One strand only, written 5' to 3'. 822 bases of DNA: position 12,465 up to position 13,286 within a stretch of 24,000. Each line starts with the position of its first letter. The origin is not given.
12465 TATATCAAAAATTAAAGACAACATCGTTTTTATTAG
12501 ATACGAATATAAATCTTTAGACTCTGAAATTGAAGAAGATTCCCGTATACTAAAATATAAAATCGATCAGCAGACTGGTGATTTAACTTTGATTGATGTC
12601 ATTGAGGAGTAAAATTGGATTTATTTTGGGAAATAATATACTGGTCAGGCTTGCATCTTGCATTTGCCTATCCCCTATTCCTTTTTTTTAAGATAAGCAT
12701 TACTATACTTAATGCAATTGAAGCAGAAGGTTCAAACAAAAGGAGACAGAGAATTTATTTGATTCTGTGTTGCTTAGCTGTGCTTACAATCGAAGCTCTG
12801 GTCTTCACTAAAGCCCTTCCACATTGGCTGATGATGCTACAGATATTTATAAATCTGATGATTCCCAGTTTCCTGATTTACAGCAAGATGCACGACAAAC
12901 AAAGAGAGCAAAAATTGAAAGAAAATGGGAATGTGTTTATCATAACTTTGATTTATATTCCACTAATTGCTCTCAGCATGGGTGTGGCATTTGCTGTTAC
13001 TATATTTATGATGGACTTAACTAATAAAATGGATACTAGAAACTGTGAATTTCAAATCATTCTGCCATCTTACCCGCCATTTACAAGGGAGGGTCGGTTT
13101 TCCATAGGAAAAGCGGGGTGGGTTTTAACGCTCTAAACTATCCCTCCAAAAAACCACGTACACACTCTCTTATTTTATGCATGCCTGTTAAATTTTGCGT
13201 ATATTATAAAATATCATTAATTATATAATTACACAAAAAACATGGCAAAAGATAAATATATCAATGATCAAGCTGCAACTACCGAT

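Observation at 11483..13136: Translationally coupled trio of unknown function: acidic 65-aa protein, 4TM + soluble-domain protein, 4TM-only paralogue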

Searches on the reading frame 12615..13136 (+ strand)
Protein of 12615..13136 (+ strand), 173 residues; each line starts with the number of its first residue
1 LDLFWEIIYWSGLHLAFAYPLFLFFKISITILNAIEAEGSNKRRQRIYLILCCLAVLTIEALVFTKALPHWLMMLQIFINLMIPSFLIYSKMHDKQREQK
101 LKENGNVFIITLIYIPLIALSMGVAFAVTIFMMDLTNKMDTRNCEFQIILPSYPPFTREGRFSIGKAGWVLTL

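Call 6: search_protein_families(library=pfam, proteins=[window:12615-13136:+], max_evalue=1)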
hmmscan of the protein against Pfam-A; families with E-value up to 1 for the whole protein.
window:12615-13136:+ (173 aa): 3 families
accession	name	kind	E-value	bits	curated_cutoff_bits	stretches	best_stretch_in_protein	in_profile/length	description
PF11298.13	DUF3099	-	0.11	13.1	23.2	1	42-84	14-57/72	Protein of unknown function (DUF3099)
PF16079.10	Phage_holin_5_2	-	0.21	12.3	29.2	1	114-136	22-45/76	Phage holin family Hol44, in holin superfamily V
PF05987.18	DUF898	-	0.23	11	28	1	65-137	182-251/336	Bacterial protein of unknown function (DUF898)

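Call 7: search_protein_families(library=padloc, proteins=[window:12615-13136:+], max_evalue=1)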
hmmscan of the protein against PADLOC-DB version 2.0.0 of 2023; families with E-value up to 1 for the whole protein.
window:12615-13136:+ (173 aa): 0 families

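Call 8: search_protein_families(library=ncbifam, proteins=[window:12615-13136:+], max_evalue=1)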
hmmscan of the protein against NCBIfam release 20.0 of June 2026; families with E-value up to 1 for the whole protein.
window:12615-13136:+ (173 aa): 9 families
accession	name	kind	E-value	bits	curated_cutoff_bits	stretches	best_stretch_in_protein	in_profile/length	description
TIGR01473.1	cyoE_ctaB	equivalog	0.014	15.2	210.3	1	38-124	198-279/281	heme o synthase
NF033486.1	harvest_ssl1498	equivalog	0.014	15.2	45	1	37-65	20-48/53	photosystem II assembly protein Psb34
TIGR00380.1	cobal_cbiB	equivalog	0.019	14.2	165.9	1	29-96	34-101/305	adenosylcobinamide-phosphate synthase CbiB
NF035940.1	prenyl_rel_EboC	equivalog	0.029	13.7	250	1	23-130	167-270/292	UbiA-like protein EboC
TIGR02229.1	caa3_sub_IV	subfamily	0.031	15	37.25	1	42-108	8-76/92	caa(3)-type oxidase, subunit IV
TIGR02866.1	CoxB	equivalog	0.11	12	147.7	1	69-141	13-88/202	cytochrome c oxidase subunit II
NF045516.2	SepX_GlpR_1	exception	0.27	11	160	1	37-74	179-216/293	divisome protein SepX/GlpR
NF033891.1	surf_exc_IncI1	exception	0.4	10.1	100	1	12-65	16-69/210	plasmid IncI1-type surface exclusion protein ExcA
NF045993.1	MAG0130_MAG3770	subfamily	0.71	9.8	85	0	62-116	56-111/140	MAG0130/MAG3770 family membrane protein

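Call 12: find_homologous_proteins(query=window:12615-13136:+, max_evalue=0.01)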
Query window:12615-13136:+ (173 aa): 6 proteins with E <= 0.01 among 39 candidates.
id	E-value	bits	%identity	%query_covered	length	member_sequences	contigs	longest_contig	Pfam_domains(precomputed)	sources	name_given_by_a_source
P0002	9.3e-110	382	100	100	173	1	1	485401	-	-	-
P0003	1.1e-72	262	88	80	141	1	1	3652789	-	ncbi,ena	-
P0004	5.3e-69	250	85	81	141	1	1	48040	-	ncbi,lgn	-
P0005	5.8e-63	230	82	81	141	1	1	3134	-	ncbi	-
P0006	2.6e-49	185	63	80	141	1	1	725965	-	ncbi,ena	-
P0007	2.3e-37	147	53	78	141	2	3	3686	-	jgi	jgi:predicted membrane protein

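Call 13: find_encoding_contigs(protein=P0003, flank=10000, max_places=3)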
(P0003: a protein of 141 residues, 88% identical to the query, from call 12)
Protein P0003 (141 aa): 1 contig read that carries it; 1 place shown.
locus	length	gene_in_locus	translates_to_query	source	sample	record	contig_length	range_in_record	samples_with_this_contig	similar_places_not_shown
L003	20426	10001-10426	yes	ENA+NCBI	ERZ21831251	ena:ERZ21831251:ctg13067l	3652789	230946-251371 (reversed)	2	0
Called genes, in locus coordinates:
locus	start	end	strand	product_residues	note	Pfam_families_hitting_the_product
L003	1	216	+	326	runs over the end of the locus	PF00535:Glycos_transf_2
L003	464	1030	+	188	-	PF01184:Gpr1_Fun34_YaaH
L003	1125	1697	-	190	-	PF01569:PAP2, PF14378:PAP2_3 (weak)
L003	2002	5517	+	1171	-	PF08471:Ribonuc_red_2_N, PF02867:Ribonuc_red_lgC, PF12637:TSCPD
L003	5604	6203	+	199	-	PF18160:SLATT_5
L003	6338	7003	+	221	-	-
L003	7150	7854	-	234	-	PF16266:DUF4919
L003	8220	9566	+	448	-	PF06123:CreD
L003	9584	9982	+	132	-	-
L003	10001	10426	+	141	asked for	-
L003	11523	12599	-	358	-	PF01548:DEDD_Tnp_IS110, PF02371:Transposase_20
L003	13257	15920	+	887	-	PF07693:KAP_NTPase, PF20693:YobI-ATPase (faint)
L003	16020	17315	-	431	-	PF00464:SHMT, PF01212:Beta_elim_lyase (weak)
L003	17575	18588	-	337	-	PF05656:DUF805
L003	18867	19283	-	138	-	PF01894:YjbQ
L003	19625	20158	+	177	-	PF00578:AhpC-TSA, PF08534:Redoxin, PF00255:GSHPx (weak), PF02630:SCO1-SenC (weak), PF00085:Thioredoxin, PF06110:TXD17-like_Trx (faint), PF13098:Thioredoxin_2, PF13905:Thioredoxin_8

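Call 14: find_encoding_contigs(protein=P0006, flank=10000, max_places=3)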
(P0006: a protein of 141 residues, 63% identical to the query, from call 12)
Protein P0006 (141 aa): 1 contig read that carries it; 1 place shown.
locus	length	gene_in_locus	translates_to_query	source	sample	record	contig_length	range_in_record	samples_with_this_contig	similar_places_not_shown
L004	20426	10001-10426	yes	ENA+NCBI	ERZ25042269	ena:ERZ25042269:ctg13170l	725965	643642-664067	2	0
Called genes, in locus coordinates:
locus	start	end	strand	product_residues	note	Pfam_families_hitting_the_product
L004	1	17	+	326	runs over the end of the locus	PF00535:Glycos_transf_2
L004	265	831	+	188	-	PF01184:Gpr1_Fun34_YaaH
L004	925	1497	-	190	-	PF01569:PAP2, PF14378:PAP2_3 (weak)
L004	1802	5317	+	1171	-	PF08471:Ribonuc_red_2_N, PF02867:Ribonuc_red_lgC, PF12637:TSCPD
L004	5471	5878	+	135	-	PF05656:DUF805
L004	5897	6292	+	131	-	PF05656:DUF805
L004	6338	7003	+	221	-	-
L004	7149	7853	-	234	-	PF16266:DUF4919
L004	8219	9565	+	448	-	PF06123:CreD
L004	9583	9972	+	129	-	-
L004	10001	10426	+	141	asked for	-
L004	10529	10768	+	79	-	PF04014:MazE_antitoxin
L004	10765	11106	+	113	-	PF02452:PemK_toxin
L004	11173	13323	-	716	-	PF07715:Plug, PF00593:TonB_dep_Rec_b-barrel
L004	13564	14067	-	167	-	-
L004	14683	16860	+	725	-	PF07693:KAP_NTPase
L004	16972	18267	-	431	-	PF00464:SHMT, PF01212:Beta_elim_lyase (weak)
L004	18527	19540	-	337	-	PF05656:DUF805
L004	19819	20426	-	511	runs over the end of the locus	PF01564:Spermine_synth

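Call 15: find_encoding_contigs(protein=P0007, flank=10000, max_places=4)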
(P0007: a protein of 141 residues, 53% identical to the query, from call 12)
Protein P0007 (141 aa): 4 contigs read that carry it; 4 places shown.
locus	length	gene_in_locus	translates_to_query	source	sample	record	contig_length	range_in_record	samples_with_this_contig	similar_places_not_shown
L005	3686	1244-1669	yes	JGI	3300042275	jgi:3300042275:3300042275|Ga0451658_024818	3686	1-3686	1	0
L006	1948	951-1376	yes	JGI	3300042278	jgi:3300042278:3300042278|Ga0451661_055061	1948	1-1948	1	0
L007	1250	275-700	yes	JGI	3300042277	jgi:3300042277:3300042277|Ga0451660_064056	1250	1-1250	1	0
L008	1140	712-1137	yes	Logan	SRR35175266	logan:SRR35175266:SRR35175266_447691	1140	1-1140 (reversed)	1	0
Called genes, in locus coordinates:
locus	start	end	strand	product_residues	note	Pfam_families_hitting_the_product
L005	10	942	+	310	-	PF01175:Urocanase, PF17392:Urocanase_C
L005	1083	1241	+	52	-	-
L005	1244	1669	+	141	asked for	-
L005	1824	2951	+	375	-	PF00145:DNA_methylase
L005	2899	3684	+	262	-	?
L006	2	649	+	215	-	PF17392:Urocanase_C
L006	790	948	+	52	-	-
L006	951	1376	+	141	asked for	-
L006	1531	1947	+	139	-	?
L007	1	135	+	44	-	?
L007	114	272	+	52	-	-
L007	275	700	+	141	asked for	-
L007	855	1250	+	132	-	?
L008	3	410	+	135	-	?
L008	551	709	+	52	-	-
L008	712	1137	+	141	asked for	-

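Call 16: find_encoding_contigs(protein=P0005, flank=10000, max_places=3)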
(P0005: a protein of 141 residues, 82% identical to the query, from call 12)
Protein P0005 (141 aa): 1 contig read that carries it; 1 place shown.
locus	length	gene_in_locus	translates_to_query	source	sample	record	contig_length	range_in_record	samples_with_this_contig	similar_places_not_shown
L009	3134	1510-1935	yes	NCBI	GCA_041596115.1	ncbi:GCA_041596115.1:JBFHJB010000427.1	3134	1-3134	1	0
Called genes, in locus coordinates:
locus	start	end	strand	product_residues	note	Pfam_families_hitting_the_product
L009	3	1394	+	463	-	?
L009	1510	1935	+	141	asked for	-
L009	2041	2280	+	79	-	PF04014:MazE_antitoxin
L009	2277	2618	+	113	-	PF02452:PemK_toxin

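Call 26: find_related_loci(query=A1, collection=genome_contigs, flank=8000)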
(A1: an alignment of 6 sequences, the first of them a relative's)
Query A1 (141 aa) in genome_contigs; peptide patterns used: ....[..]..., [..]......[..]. (x = any residue, [..] = any of these).
41 stretches matched a pattern; 2 encode a relative of the query (tblastn E <= 1e-3); 2 distinct loci.
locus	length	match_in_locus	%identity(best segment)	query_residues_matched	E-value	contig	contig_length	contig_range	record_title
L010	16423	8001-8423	87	1-141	3e-82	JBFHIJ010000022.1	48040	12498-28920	MAG: Chlorobiota bacterium isolate Mix_sand07.2021.05.G.35 k141_966768_length_48040_cov_12.4936, whole genome shotgun se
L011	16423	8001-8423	65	1-141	5e-55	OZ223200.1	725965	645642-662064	MAG: Candidatus Kapaibacterium sp. isolate 09316a08-0405-4927-8c64-54324f316411 genome assembly, chromosome: 4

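Call 36: search_protein_representatives(alignment_id=A1)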
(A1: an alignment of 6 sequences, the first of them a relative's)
Query: 6 sequences, 141 profile positions. Proteins with E-value up to 0.001 (for the whole library): 2; up to 1e-10: 2; up to 1e-30: 1. The best 2 are listed.
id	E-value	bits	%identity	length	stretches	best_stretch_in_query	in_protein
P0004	2.0e-78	277.4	-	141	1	1-141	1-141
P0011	1.3e-12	64.1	-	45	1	97-141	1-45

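Call 41: search_protein_families(library=pfam, proteins=[L003:17575-18588:-, L004:13564-14067:-, L003:6338-7003:+], max_evalue=0.1)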
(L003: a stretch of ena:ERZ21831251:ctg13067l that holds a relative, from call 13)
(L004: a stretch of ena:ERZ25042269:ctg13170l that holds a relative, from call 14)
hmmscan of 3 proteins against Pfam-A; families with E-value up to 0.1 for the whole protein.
L003:17575-18588:- (337 aa): 2 families
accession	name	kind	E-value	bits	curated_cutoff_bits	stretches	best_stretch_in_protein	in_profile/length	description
PF05656.20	DUF805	-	6.2e-15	56.1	25.7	1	4-101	17-111/111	Protein of unknown function (DUF805)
PF09716.15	ETRAMP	-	0.043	14.3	29.1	1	38-148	10-71/81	Malarial early transcribed membrane protein (ETRAMP)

L004:13564-14067:- (167 aa): 0 families

L003:6338-7003:+ (221 aa): 0 families

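Call 65: search_protein_families(library=phrogs, proteins=[P0003], max_evalue=0.1)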
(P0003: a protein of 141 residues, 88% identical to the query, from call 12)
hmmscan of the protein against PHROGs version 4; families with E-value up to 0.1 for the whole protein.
P0003 (141 aa): 2 families
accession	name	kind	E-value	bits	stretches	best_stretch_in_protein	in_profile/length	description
phrog_950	-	unknown function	0.063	13.7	1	4-82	142-223/272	-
phrog_5405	-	unknown function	0.098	14.1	0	51-104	9-61/115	-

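Call 67: find_related_loci(query=A7, collection=metagenome_contigs, flank=10000)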
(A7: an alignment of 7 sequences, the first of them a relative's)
Query A7 (141 aa) in metagenome_contigs; peptide patterns used: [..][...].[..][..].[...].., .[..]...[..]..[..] (x = any residue, [..] = any of these).
65 stretches matched a pattern, but none encodes a relative of the query by tblastn (E <= 1e-3).

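Call 68: find_related_loci(query=A7, collection=viral_contigs, flank=10000)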
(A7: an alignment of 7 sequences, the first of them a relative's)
Query A7 (141 aa) in viral_contigs; peptide patterns used: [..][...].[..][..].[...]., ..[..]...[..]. (x = any residue, [..] = any of these).
41 stretches matched a pattern, but none encodes a relative of the query by tblastn (E <= 1e-3).

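Call 83: search_protein_families(library=pfam, alignment_id=A7, max_evalue=10)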
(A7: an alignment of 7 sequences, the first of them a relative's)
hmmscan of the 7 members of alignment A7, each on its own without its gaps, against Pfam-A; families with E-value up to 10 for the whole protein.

A. member 1, P0003 (141 aa): 3 families
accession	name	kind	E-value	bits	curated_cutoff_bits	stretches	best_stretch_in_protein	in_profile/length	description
PF13268.11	DUF4059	-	0.0085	17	25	2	74-121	17-64/72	Protein of unknown function (DUF4059)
PF11298.13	DUF3099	-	0.016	15.7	23.2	1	38-84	10-57/72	Protein of unknown function (DUF3099)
PF23535.1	Microp_apicomplexa_21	-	0.47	11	27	1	92-134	9-51/76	Apicomplexa microprotein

B. families by the number of members that match (of 7 scanned): 10 families
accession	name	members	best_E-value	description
PF23535.1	Microp_apicomplexa_21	3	0.47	Apicomplexa microprotein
PF04973.17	NMN_transporter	2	0.015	Nicotinamide mononucleotide transporter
PF11298.13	DUF3099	2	0.016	Protein of unknown function (DUF3099)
PF16079.10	Phage_holin_5_2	2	0.13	Phage holin family Hol44, in holin superfamily V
PF13268.11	DUF4059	1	0.0085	Protein of unknown function (DUF4059)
PF10356.15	RRG7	1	0.017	Required for respiratory growth protein 7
PF07436.16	Curto_V3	1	0.11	Curtovirus V3 protein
PF17280.7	DUF5345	1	0.18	Family of unknown function (DUF5345)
PF11196.13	DUF2834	1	7.1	Protein of unknown function DUF2834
PF15086.11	UPF0542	1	8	Uncharacterised protein family UPF0542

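Call 88: search_dna_similar(query=P0003, collection=plasmids, mode=protein, max_evalue=0.01)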
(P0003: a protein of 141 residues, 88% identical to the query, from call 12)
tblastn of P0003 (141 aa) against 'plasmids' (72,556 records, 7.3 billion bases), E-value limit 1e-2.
No match.

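Call 89: search_dna_similar(query=P0003, collection=phages, mode=protein, max_evalue=0.01)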
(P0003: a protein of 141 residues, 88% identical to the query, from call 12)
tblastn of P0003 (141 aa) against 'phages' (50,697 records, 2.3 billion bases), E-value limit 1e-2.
No match.
